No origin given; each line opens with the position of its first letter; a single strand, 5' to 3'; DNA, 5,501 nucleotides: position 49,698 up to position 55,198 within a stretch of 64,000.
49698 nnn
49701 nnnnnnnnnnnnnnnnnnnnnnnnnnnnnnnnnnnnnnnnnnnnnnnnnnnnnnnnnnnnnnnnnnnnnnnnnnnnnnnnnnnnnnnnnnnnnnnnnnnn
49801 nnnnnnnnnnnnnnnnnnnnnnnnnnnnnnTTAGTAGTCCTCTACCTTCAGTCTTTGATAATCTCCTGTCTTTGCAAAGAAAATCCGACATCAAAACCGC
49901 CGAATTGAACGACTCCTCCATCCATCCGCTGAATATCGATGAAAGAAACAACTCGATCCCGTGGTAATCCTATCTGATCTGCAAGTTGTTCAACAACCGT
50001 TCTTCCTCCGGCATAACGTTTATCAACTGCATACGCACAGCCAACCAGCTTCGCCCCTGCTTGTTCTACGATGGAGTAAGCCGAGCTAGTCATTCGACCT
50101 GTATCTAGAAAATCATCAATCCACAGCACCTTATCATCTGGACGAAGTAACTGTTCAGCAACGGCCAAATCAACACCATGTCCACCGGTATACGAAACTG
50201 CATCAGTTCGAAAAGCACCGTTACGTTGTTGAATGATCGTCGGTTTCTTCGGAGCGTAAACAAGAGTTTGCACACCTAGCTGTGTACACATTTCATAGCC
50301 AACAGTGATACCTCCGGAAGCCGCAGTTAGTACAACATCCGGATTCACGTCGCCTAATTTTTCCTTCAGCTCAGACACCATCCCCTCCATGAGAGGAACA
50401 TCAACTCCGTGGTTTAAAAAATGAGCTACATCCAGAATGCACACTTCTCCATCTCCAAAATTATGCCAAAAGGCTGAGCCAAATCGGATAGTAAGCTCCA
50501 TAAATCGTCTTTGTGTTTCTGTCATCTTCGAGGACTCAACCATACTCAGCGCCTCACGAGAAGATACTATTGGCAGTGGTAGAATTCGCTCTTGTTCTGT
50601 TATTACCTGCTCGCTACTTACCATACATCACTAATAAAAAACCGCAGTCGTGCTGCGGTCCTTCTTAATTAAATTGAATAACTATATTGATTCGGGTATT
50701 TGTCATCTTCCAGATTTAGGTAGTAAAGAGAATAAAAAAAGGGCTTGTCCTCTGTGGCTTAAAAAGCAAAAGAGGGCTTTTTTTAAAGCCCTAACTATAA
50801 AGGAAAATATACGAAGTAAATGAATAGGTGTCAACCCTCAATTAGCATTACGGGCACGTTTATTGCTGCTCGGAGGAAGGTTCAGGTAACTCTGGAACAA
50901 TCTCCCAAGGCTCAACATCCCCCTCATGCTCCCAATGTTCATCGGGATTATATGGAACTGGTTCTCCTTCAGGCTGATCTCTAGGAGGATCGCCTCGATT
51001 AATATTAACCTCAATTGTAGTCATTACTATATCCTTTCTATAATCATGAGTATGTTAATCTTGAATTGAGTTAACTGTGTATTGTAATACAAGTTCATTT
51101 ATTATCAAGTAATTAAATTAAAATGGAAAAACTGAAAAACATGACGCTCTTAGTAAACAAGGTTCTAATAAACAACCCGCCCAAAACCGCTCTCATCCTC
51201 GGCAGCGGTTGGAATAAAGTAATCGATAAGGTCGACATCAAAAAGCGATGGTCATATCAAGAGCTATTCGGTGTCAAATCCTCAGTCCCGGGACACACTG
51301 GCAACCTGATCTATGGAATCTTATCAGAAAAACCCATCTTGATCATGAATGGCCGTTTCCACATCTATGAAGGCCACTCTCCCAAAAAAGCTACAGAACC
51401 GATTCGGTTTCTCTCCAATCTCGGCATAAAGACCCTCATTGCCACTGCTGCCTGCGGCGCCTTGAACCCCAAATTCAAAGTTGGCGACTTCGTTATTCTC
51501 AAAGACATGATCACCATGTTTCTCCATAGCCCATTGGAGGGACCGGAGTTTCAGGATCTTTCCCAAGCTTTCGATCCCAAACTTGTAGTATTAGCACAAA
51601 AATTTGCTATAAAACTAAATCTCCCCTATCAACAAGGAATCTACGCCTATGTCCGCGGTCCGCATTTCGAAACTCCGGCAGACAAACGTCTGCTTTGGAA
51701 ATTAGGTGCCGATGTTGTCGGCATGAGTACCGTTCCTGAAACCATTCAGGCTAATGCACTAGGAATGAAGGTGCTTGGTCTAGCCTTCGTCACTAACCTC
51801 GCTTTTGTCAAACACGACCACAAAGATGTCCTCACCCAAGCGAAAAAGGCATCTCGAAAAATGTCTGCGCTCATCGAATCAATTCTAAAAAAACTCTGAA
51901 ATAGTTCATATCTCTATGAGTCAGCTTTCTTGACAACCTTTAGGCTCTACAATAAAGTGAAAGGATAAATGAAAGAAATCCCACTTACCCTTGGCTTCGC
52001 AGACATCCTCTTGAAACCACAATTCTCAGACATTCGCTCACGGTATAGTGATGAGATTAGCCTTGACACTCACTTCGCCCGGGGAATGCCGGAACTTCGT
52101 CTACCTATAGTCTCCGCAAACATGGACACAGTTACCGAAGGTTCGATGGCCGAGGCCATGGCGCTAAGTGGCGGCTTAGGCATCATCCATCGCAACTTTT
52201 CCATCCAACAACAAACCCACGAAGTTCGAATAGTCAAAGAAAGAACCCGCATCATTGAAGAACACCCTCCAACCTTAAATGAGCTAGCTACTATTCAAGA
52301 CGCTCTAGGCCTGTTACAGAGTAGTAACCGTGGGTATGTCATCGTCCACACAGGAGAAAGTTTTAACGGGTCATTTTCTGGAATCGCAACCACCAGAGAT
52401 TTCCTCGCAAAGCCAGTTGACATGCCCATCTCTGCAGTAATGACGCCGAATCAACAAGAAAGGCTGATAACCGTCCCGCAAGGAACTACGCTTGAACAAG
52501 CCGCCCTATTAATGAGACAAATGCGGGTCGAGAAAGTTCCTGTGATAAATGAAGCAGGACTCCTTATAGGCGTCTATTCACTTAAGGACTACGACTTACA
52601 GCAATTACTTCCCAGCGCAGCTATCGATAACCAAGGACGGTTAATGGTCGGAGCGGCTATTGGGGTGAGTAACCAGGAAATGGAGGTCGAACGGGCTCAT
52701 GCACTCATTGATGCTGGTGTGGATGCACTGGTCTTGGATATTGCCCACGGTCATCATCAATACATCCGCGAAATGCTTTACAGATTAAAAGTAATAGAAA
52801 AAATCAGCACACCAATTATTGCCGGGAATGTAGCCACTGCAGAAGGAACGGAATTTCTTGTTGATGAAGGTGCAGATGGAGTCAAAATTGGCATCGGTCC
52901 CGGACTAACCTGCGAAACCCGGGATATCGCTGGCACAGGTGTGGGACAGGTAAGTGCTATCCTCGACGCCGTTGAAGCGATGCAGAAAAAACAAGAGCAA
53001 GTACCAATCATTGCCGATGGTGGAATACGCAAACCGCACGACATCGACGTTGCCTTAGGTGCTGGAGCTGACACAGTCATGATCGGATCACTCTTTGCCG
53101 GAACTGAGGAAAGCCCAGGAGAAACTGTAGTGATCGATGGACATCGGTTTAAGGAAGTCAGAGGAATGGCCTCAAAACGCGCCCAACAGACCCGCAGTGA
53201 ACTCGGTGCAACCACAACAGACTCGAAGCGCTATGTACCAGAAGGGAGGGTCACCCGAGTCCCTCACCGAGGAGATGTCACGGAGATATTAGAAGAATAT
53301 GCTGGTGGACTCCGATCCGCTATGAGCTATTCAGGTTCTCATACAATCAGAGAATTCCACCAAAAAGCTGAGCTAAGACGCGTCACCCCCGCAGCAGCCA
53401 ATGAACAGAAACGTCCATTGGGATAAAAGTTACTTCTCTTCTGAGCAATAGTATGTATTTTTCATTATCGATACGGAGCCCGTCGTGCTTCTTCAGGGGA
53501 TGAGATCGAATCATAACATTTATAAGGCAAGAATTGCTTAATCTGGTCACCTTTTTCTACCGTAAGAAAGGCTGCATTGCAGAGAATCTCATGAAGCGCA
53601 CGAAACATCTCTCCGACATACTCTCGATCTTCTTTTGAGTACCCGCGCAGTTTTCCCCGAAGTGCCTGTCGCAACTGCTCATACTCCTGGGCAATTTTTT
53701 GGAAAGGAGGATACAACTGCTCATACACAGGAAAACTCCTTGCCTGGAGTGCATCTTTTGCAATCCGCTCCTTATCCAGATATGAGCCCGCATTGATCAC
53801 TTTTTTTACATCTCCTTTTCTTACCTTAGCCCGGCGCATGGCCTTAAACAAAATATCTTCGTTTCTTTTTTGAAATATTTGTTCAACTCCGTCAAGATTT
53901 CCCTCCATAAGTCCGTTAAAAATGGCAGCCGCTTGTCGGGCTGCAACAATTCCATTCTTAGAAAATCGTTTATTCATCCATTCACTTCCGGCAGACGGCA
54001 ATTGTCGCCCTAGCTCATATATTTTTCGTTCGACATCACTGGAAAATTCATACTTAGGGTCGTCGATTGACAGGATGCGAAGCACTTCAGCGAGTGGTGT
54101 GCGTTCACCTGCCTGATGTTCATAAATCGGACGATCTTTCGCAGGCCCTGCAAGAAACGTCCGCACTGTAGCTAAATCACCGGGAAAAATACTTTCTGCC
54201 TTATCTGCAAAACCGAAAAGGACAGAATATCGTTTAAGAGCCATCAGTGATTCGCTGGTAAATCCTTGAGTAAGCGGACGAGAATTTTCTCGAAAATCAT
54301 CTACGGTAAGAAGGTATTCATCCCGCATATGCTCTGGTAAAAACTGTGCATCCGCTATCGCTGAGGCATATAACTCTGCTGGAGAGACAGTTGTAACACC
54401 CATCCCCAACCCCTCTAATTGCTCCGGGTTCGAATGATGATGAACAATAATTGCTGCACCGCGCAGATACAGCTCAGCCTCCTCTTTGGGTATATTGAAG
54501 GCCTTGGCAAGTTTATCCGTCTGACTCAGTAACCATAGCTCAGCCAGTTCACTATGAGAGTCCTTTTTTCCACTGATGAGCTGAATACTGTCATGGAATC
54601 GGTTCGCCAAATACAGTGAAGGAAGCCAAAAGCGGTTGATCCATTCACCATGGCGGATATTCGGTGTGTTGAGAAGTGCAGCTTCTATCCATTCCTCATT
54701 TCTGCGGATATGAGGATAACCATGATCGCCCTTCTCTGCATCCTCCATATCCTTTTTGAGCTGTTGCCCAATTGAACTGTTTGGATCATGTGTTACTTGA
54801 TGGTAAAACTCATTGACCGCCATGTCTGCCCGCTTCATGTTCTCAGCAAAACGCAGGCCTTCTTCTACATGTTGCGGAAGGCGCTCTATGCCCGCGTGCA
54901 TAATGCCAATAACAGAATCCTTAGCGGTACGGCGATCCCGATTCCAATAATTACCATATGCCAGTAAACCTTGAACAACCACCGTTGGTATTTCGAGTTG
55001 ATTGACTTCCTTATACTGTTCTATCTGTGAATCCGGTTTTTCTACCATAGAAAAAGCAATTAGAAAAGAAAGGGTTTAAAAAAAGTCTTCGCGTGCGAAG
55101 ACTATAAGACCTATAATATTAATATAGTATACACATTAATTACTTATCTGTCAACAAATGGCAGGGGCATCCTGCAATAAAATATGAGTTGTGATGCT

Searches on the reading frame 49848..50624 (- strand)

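Call 16: search_protein_families(library=pfam, proteins=[window:49848-50624:-], max_evalue=0.001)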
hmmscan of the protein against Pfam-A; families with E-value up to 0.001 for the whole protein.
window:49848-50624:- (258 aa): 1 family
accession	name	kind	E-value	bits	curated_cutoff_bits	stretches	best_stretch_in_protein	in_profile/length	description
PF00156.33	Pribosyltran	-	5e-08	32.9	26.3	1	84-203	20-127/158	Phosphoribosyl transferase domain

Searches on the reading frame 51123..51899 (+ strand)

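Call 16: search_protein_families(library=pfam, proteins=[window:51123-51899:+], max_evalue=0.001)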
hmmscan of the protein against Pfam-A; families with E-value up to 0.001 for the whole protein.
window:51123-51899:+ (258 aa): 1 family
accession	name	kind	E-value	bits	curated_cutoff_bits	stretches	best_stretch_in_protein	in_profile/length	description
PF01048.26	PNP_UDP_1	-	7.1e-44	150.4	25.1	1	47-256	19-233/233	Phosphorylase superfamily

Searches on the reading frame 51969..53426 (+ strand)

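Call 3: search_protein_families(library=pfam, proteins=[window:51969-53426:+], max_evalue=1)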
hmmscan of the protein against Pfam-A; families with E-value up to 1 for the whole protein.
window:51969-53426:+ (485 aa): 12 families
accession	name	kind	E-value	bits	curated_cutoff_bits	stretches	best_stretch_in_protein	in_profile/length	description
PF00478.31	IMPDH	-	7e-114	380.9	25.6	1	8-480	2-342/345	IMP dehydrogenase / GMP reductase domain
PF00571.33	CBS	-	2.3e-13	50.7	24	2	156-207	3-50/57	CBS domain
PF03060.21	NMO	-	1.2e-11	45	28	1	329-388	186-237/331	Nitronate monooxygenase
PF01070.24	FMN_dh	-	8.3e-06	25.5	24.9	1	276-376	214-305/350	FMN-dependent dehydrogenase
PF01207.24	Dus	-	4.4e-05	23.2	20.4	1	331-374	172-215/311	Dihydrouridine synthase (Dus)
PF00977.27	His_biosynth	-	0.00023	21.2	23.6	1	330-375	60-104/228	Histidine biosynthesis protein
PF05690.20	ThiG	-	0.00025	20.9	23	1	332-380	164-211/247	Thiazole biosynthesis protein ThiG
PF01645.23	Glu_synthase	-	0.00026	20.7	20.4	1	271-374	196-305/369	Conserved region in glutamate synthase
PF01884.23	PcrB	-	0.0012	18.8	23.9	1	328-380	165-215/226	PcrB family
PF01180.27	DHO_dh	-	0.018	14.7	27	1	333-376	228-272/291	Dihydroorotate dehydrogenase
PF04309.18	G3P_antiterm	-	0.035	14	27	1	335-371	130-166/173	Glycerol-3-phosphate responsive antiterminator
PF04131.20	NanE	-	0.084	12.5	27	1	309-376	116-176/192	Putative N-acetylmannosamine-6-phosphate epimerase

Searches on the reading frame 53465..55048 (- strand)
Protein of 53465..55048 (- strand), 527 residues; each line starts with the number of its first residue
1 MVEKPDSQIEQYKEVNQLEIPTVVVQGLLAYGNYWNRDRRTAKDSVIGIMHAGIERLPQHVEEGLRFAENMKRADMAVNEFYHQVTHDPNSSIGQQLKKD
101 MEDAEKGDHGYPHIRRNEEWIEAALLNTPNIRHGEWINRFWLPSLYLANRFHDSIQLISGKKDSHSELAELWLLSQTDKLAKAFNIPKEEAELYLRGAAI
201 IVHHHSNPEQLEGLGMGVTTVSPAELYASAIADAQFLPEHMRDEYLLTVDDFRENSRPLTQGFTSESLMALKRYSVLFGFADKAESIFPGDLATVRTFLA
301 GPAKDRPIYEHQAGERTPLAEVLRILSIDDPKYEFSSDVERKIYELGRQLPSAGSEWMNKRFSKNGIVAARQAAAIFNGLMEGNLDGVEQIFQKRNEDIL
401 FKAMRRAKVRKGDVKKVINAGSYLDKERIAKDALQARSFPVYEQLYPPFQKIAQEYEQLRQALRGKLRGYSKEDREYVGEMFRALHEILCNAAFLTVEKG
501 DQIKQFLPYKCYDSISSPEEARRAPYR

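Call 3: search_protein_families(library=pfam, proteins=[window:53465-55048:-], max_evalue=1)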
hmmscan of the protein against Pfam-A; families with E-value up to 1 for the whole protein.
window:53465-55048:- (527 aa): 0 families

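Call 4: search_protein_families(library=ncbifam, proteins=[window:53465-55048:-], max_evalue=1)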
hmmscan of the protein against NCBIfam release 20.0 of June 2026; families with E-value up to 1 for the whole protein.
window:53465-55048:- (527 aa): 0 families

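Call 5: search_protein_families(library=phrogs, proteins=[window:53465-55048:-], max_evalue=1)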
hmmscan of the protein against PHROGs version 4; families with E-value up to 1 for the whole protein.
window:53465-55048:- (527 aa): 0 families

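Call 12: list_cluster_members(proteins=[P0001, window:53465-55048:-, window:57846-58481:-])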
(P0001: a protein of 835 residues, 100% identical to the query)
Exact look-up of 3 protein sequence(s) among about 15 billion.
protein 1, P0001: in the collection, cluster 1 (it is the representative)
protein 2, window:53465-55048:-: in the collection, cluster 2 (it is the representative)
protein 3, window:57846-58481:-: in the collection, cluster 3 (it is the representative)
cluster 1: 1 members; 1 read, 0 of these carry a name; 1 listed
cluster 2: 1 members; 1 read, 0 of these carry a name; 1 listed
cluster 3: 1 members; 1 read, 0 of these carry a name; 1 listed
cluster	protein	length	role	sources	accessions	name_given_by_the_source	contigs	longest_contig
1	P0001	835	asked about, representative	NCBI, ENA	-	-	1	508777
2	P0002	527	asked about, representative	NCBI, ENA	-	-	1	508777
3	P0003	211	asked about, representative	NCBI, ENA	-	-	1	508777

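Call 24: search_protein_families(library=padloc, proteins=[window:53465-55048:-], max_evalue=1)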
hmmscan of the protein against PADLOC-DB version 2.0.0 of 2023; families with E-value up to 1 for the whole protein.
window:53465-55048:- (527 aa): 0 families
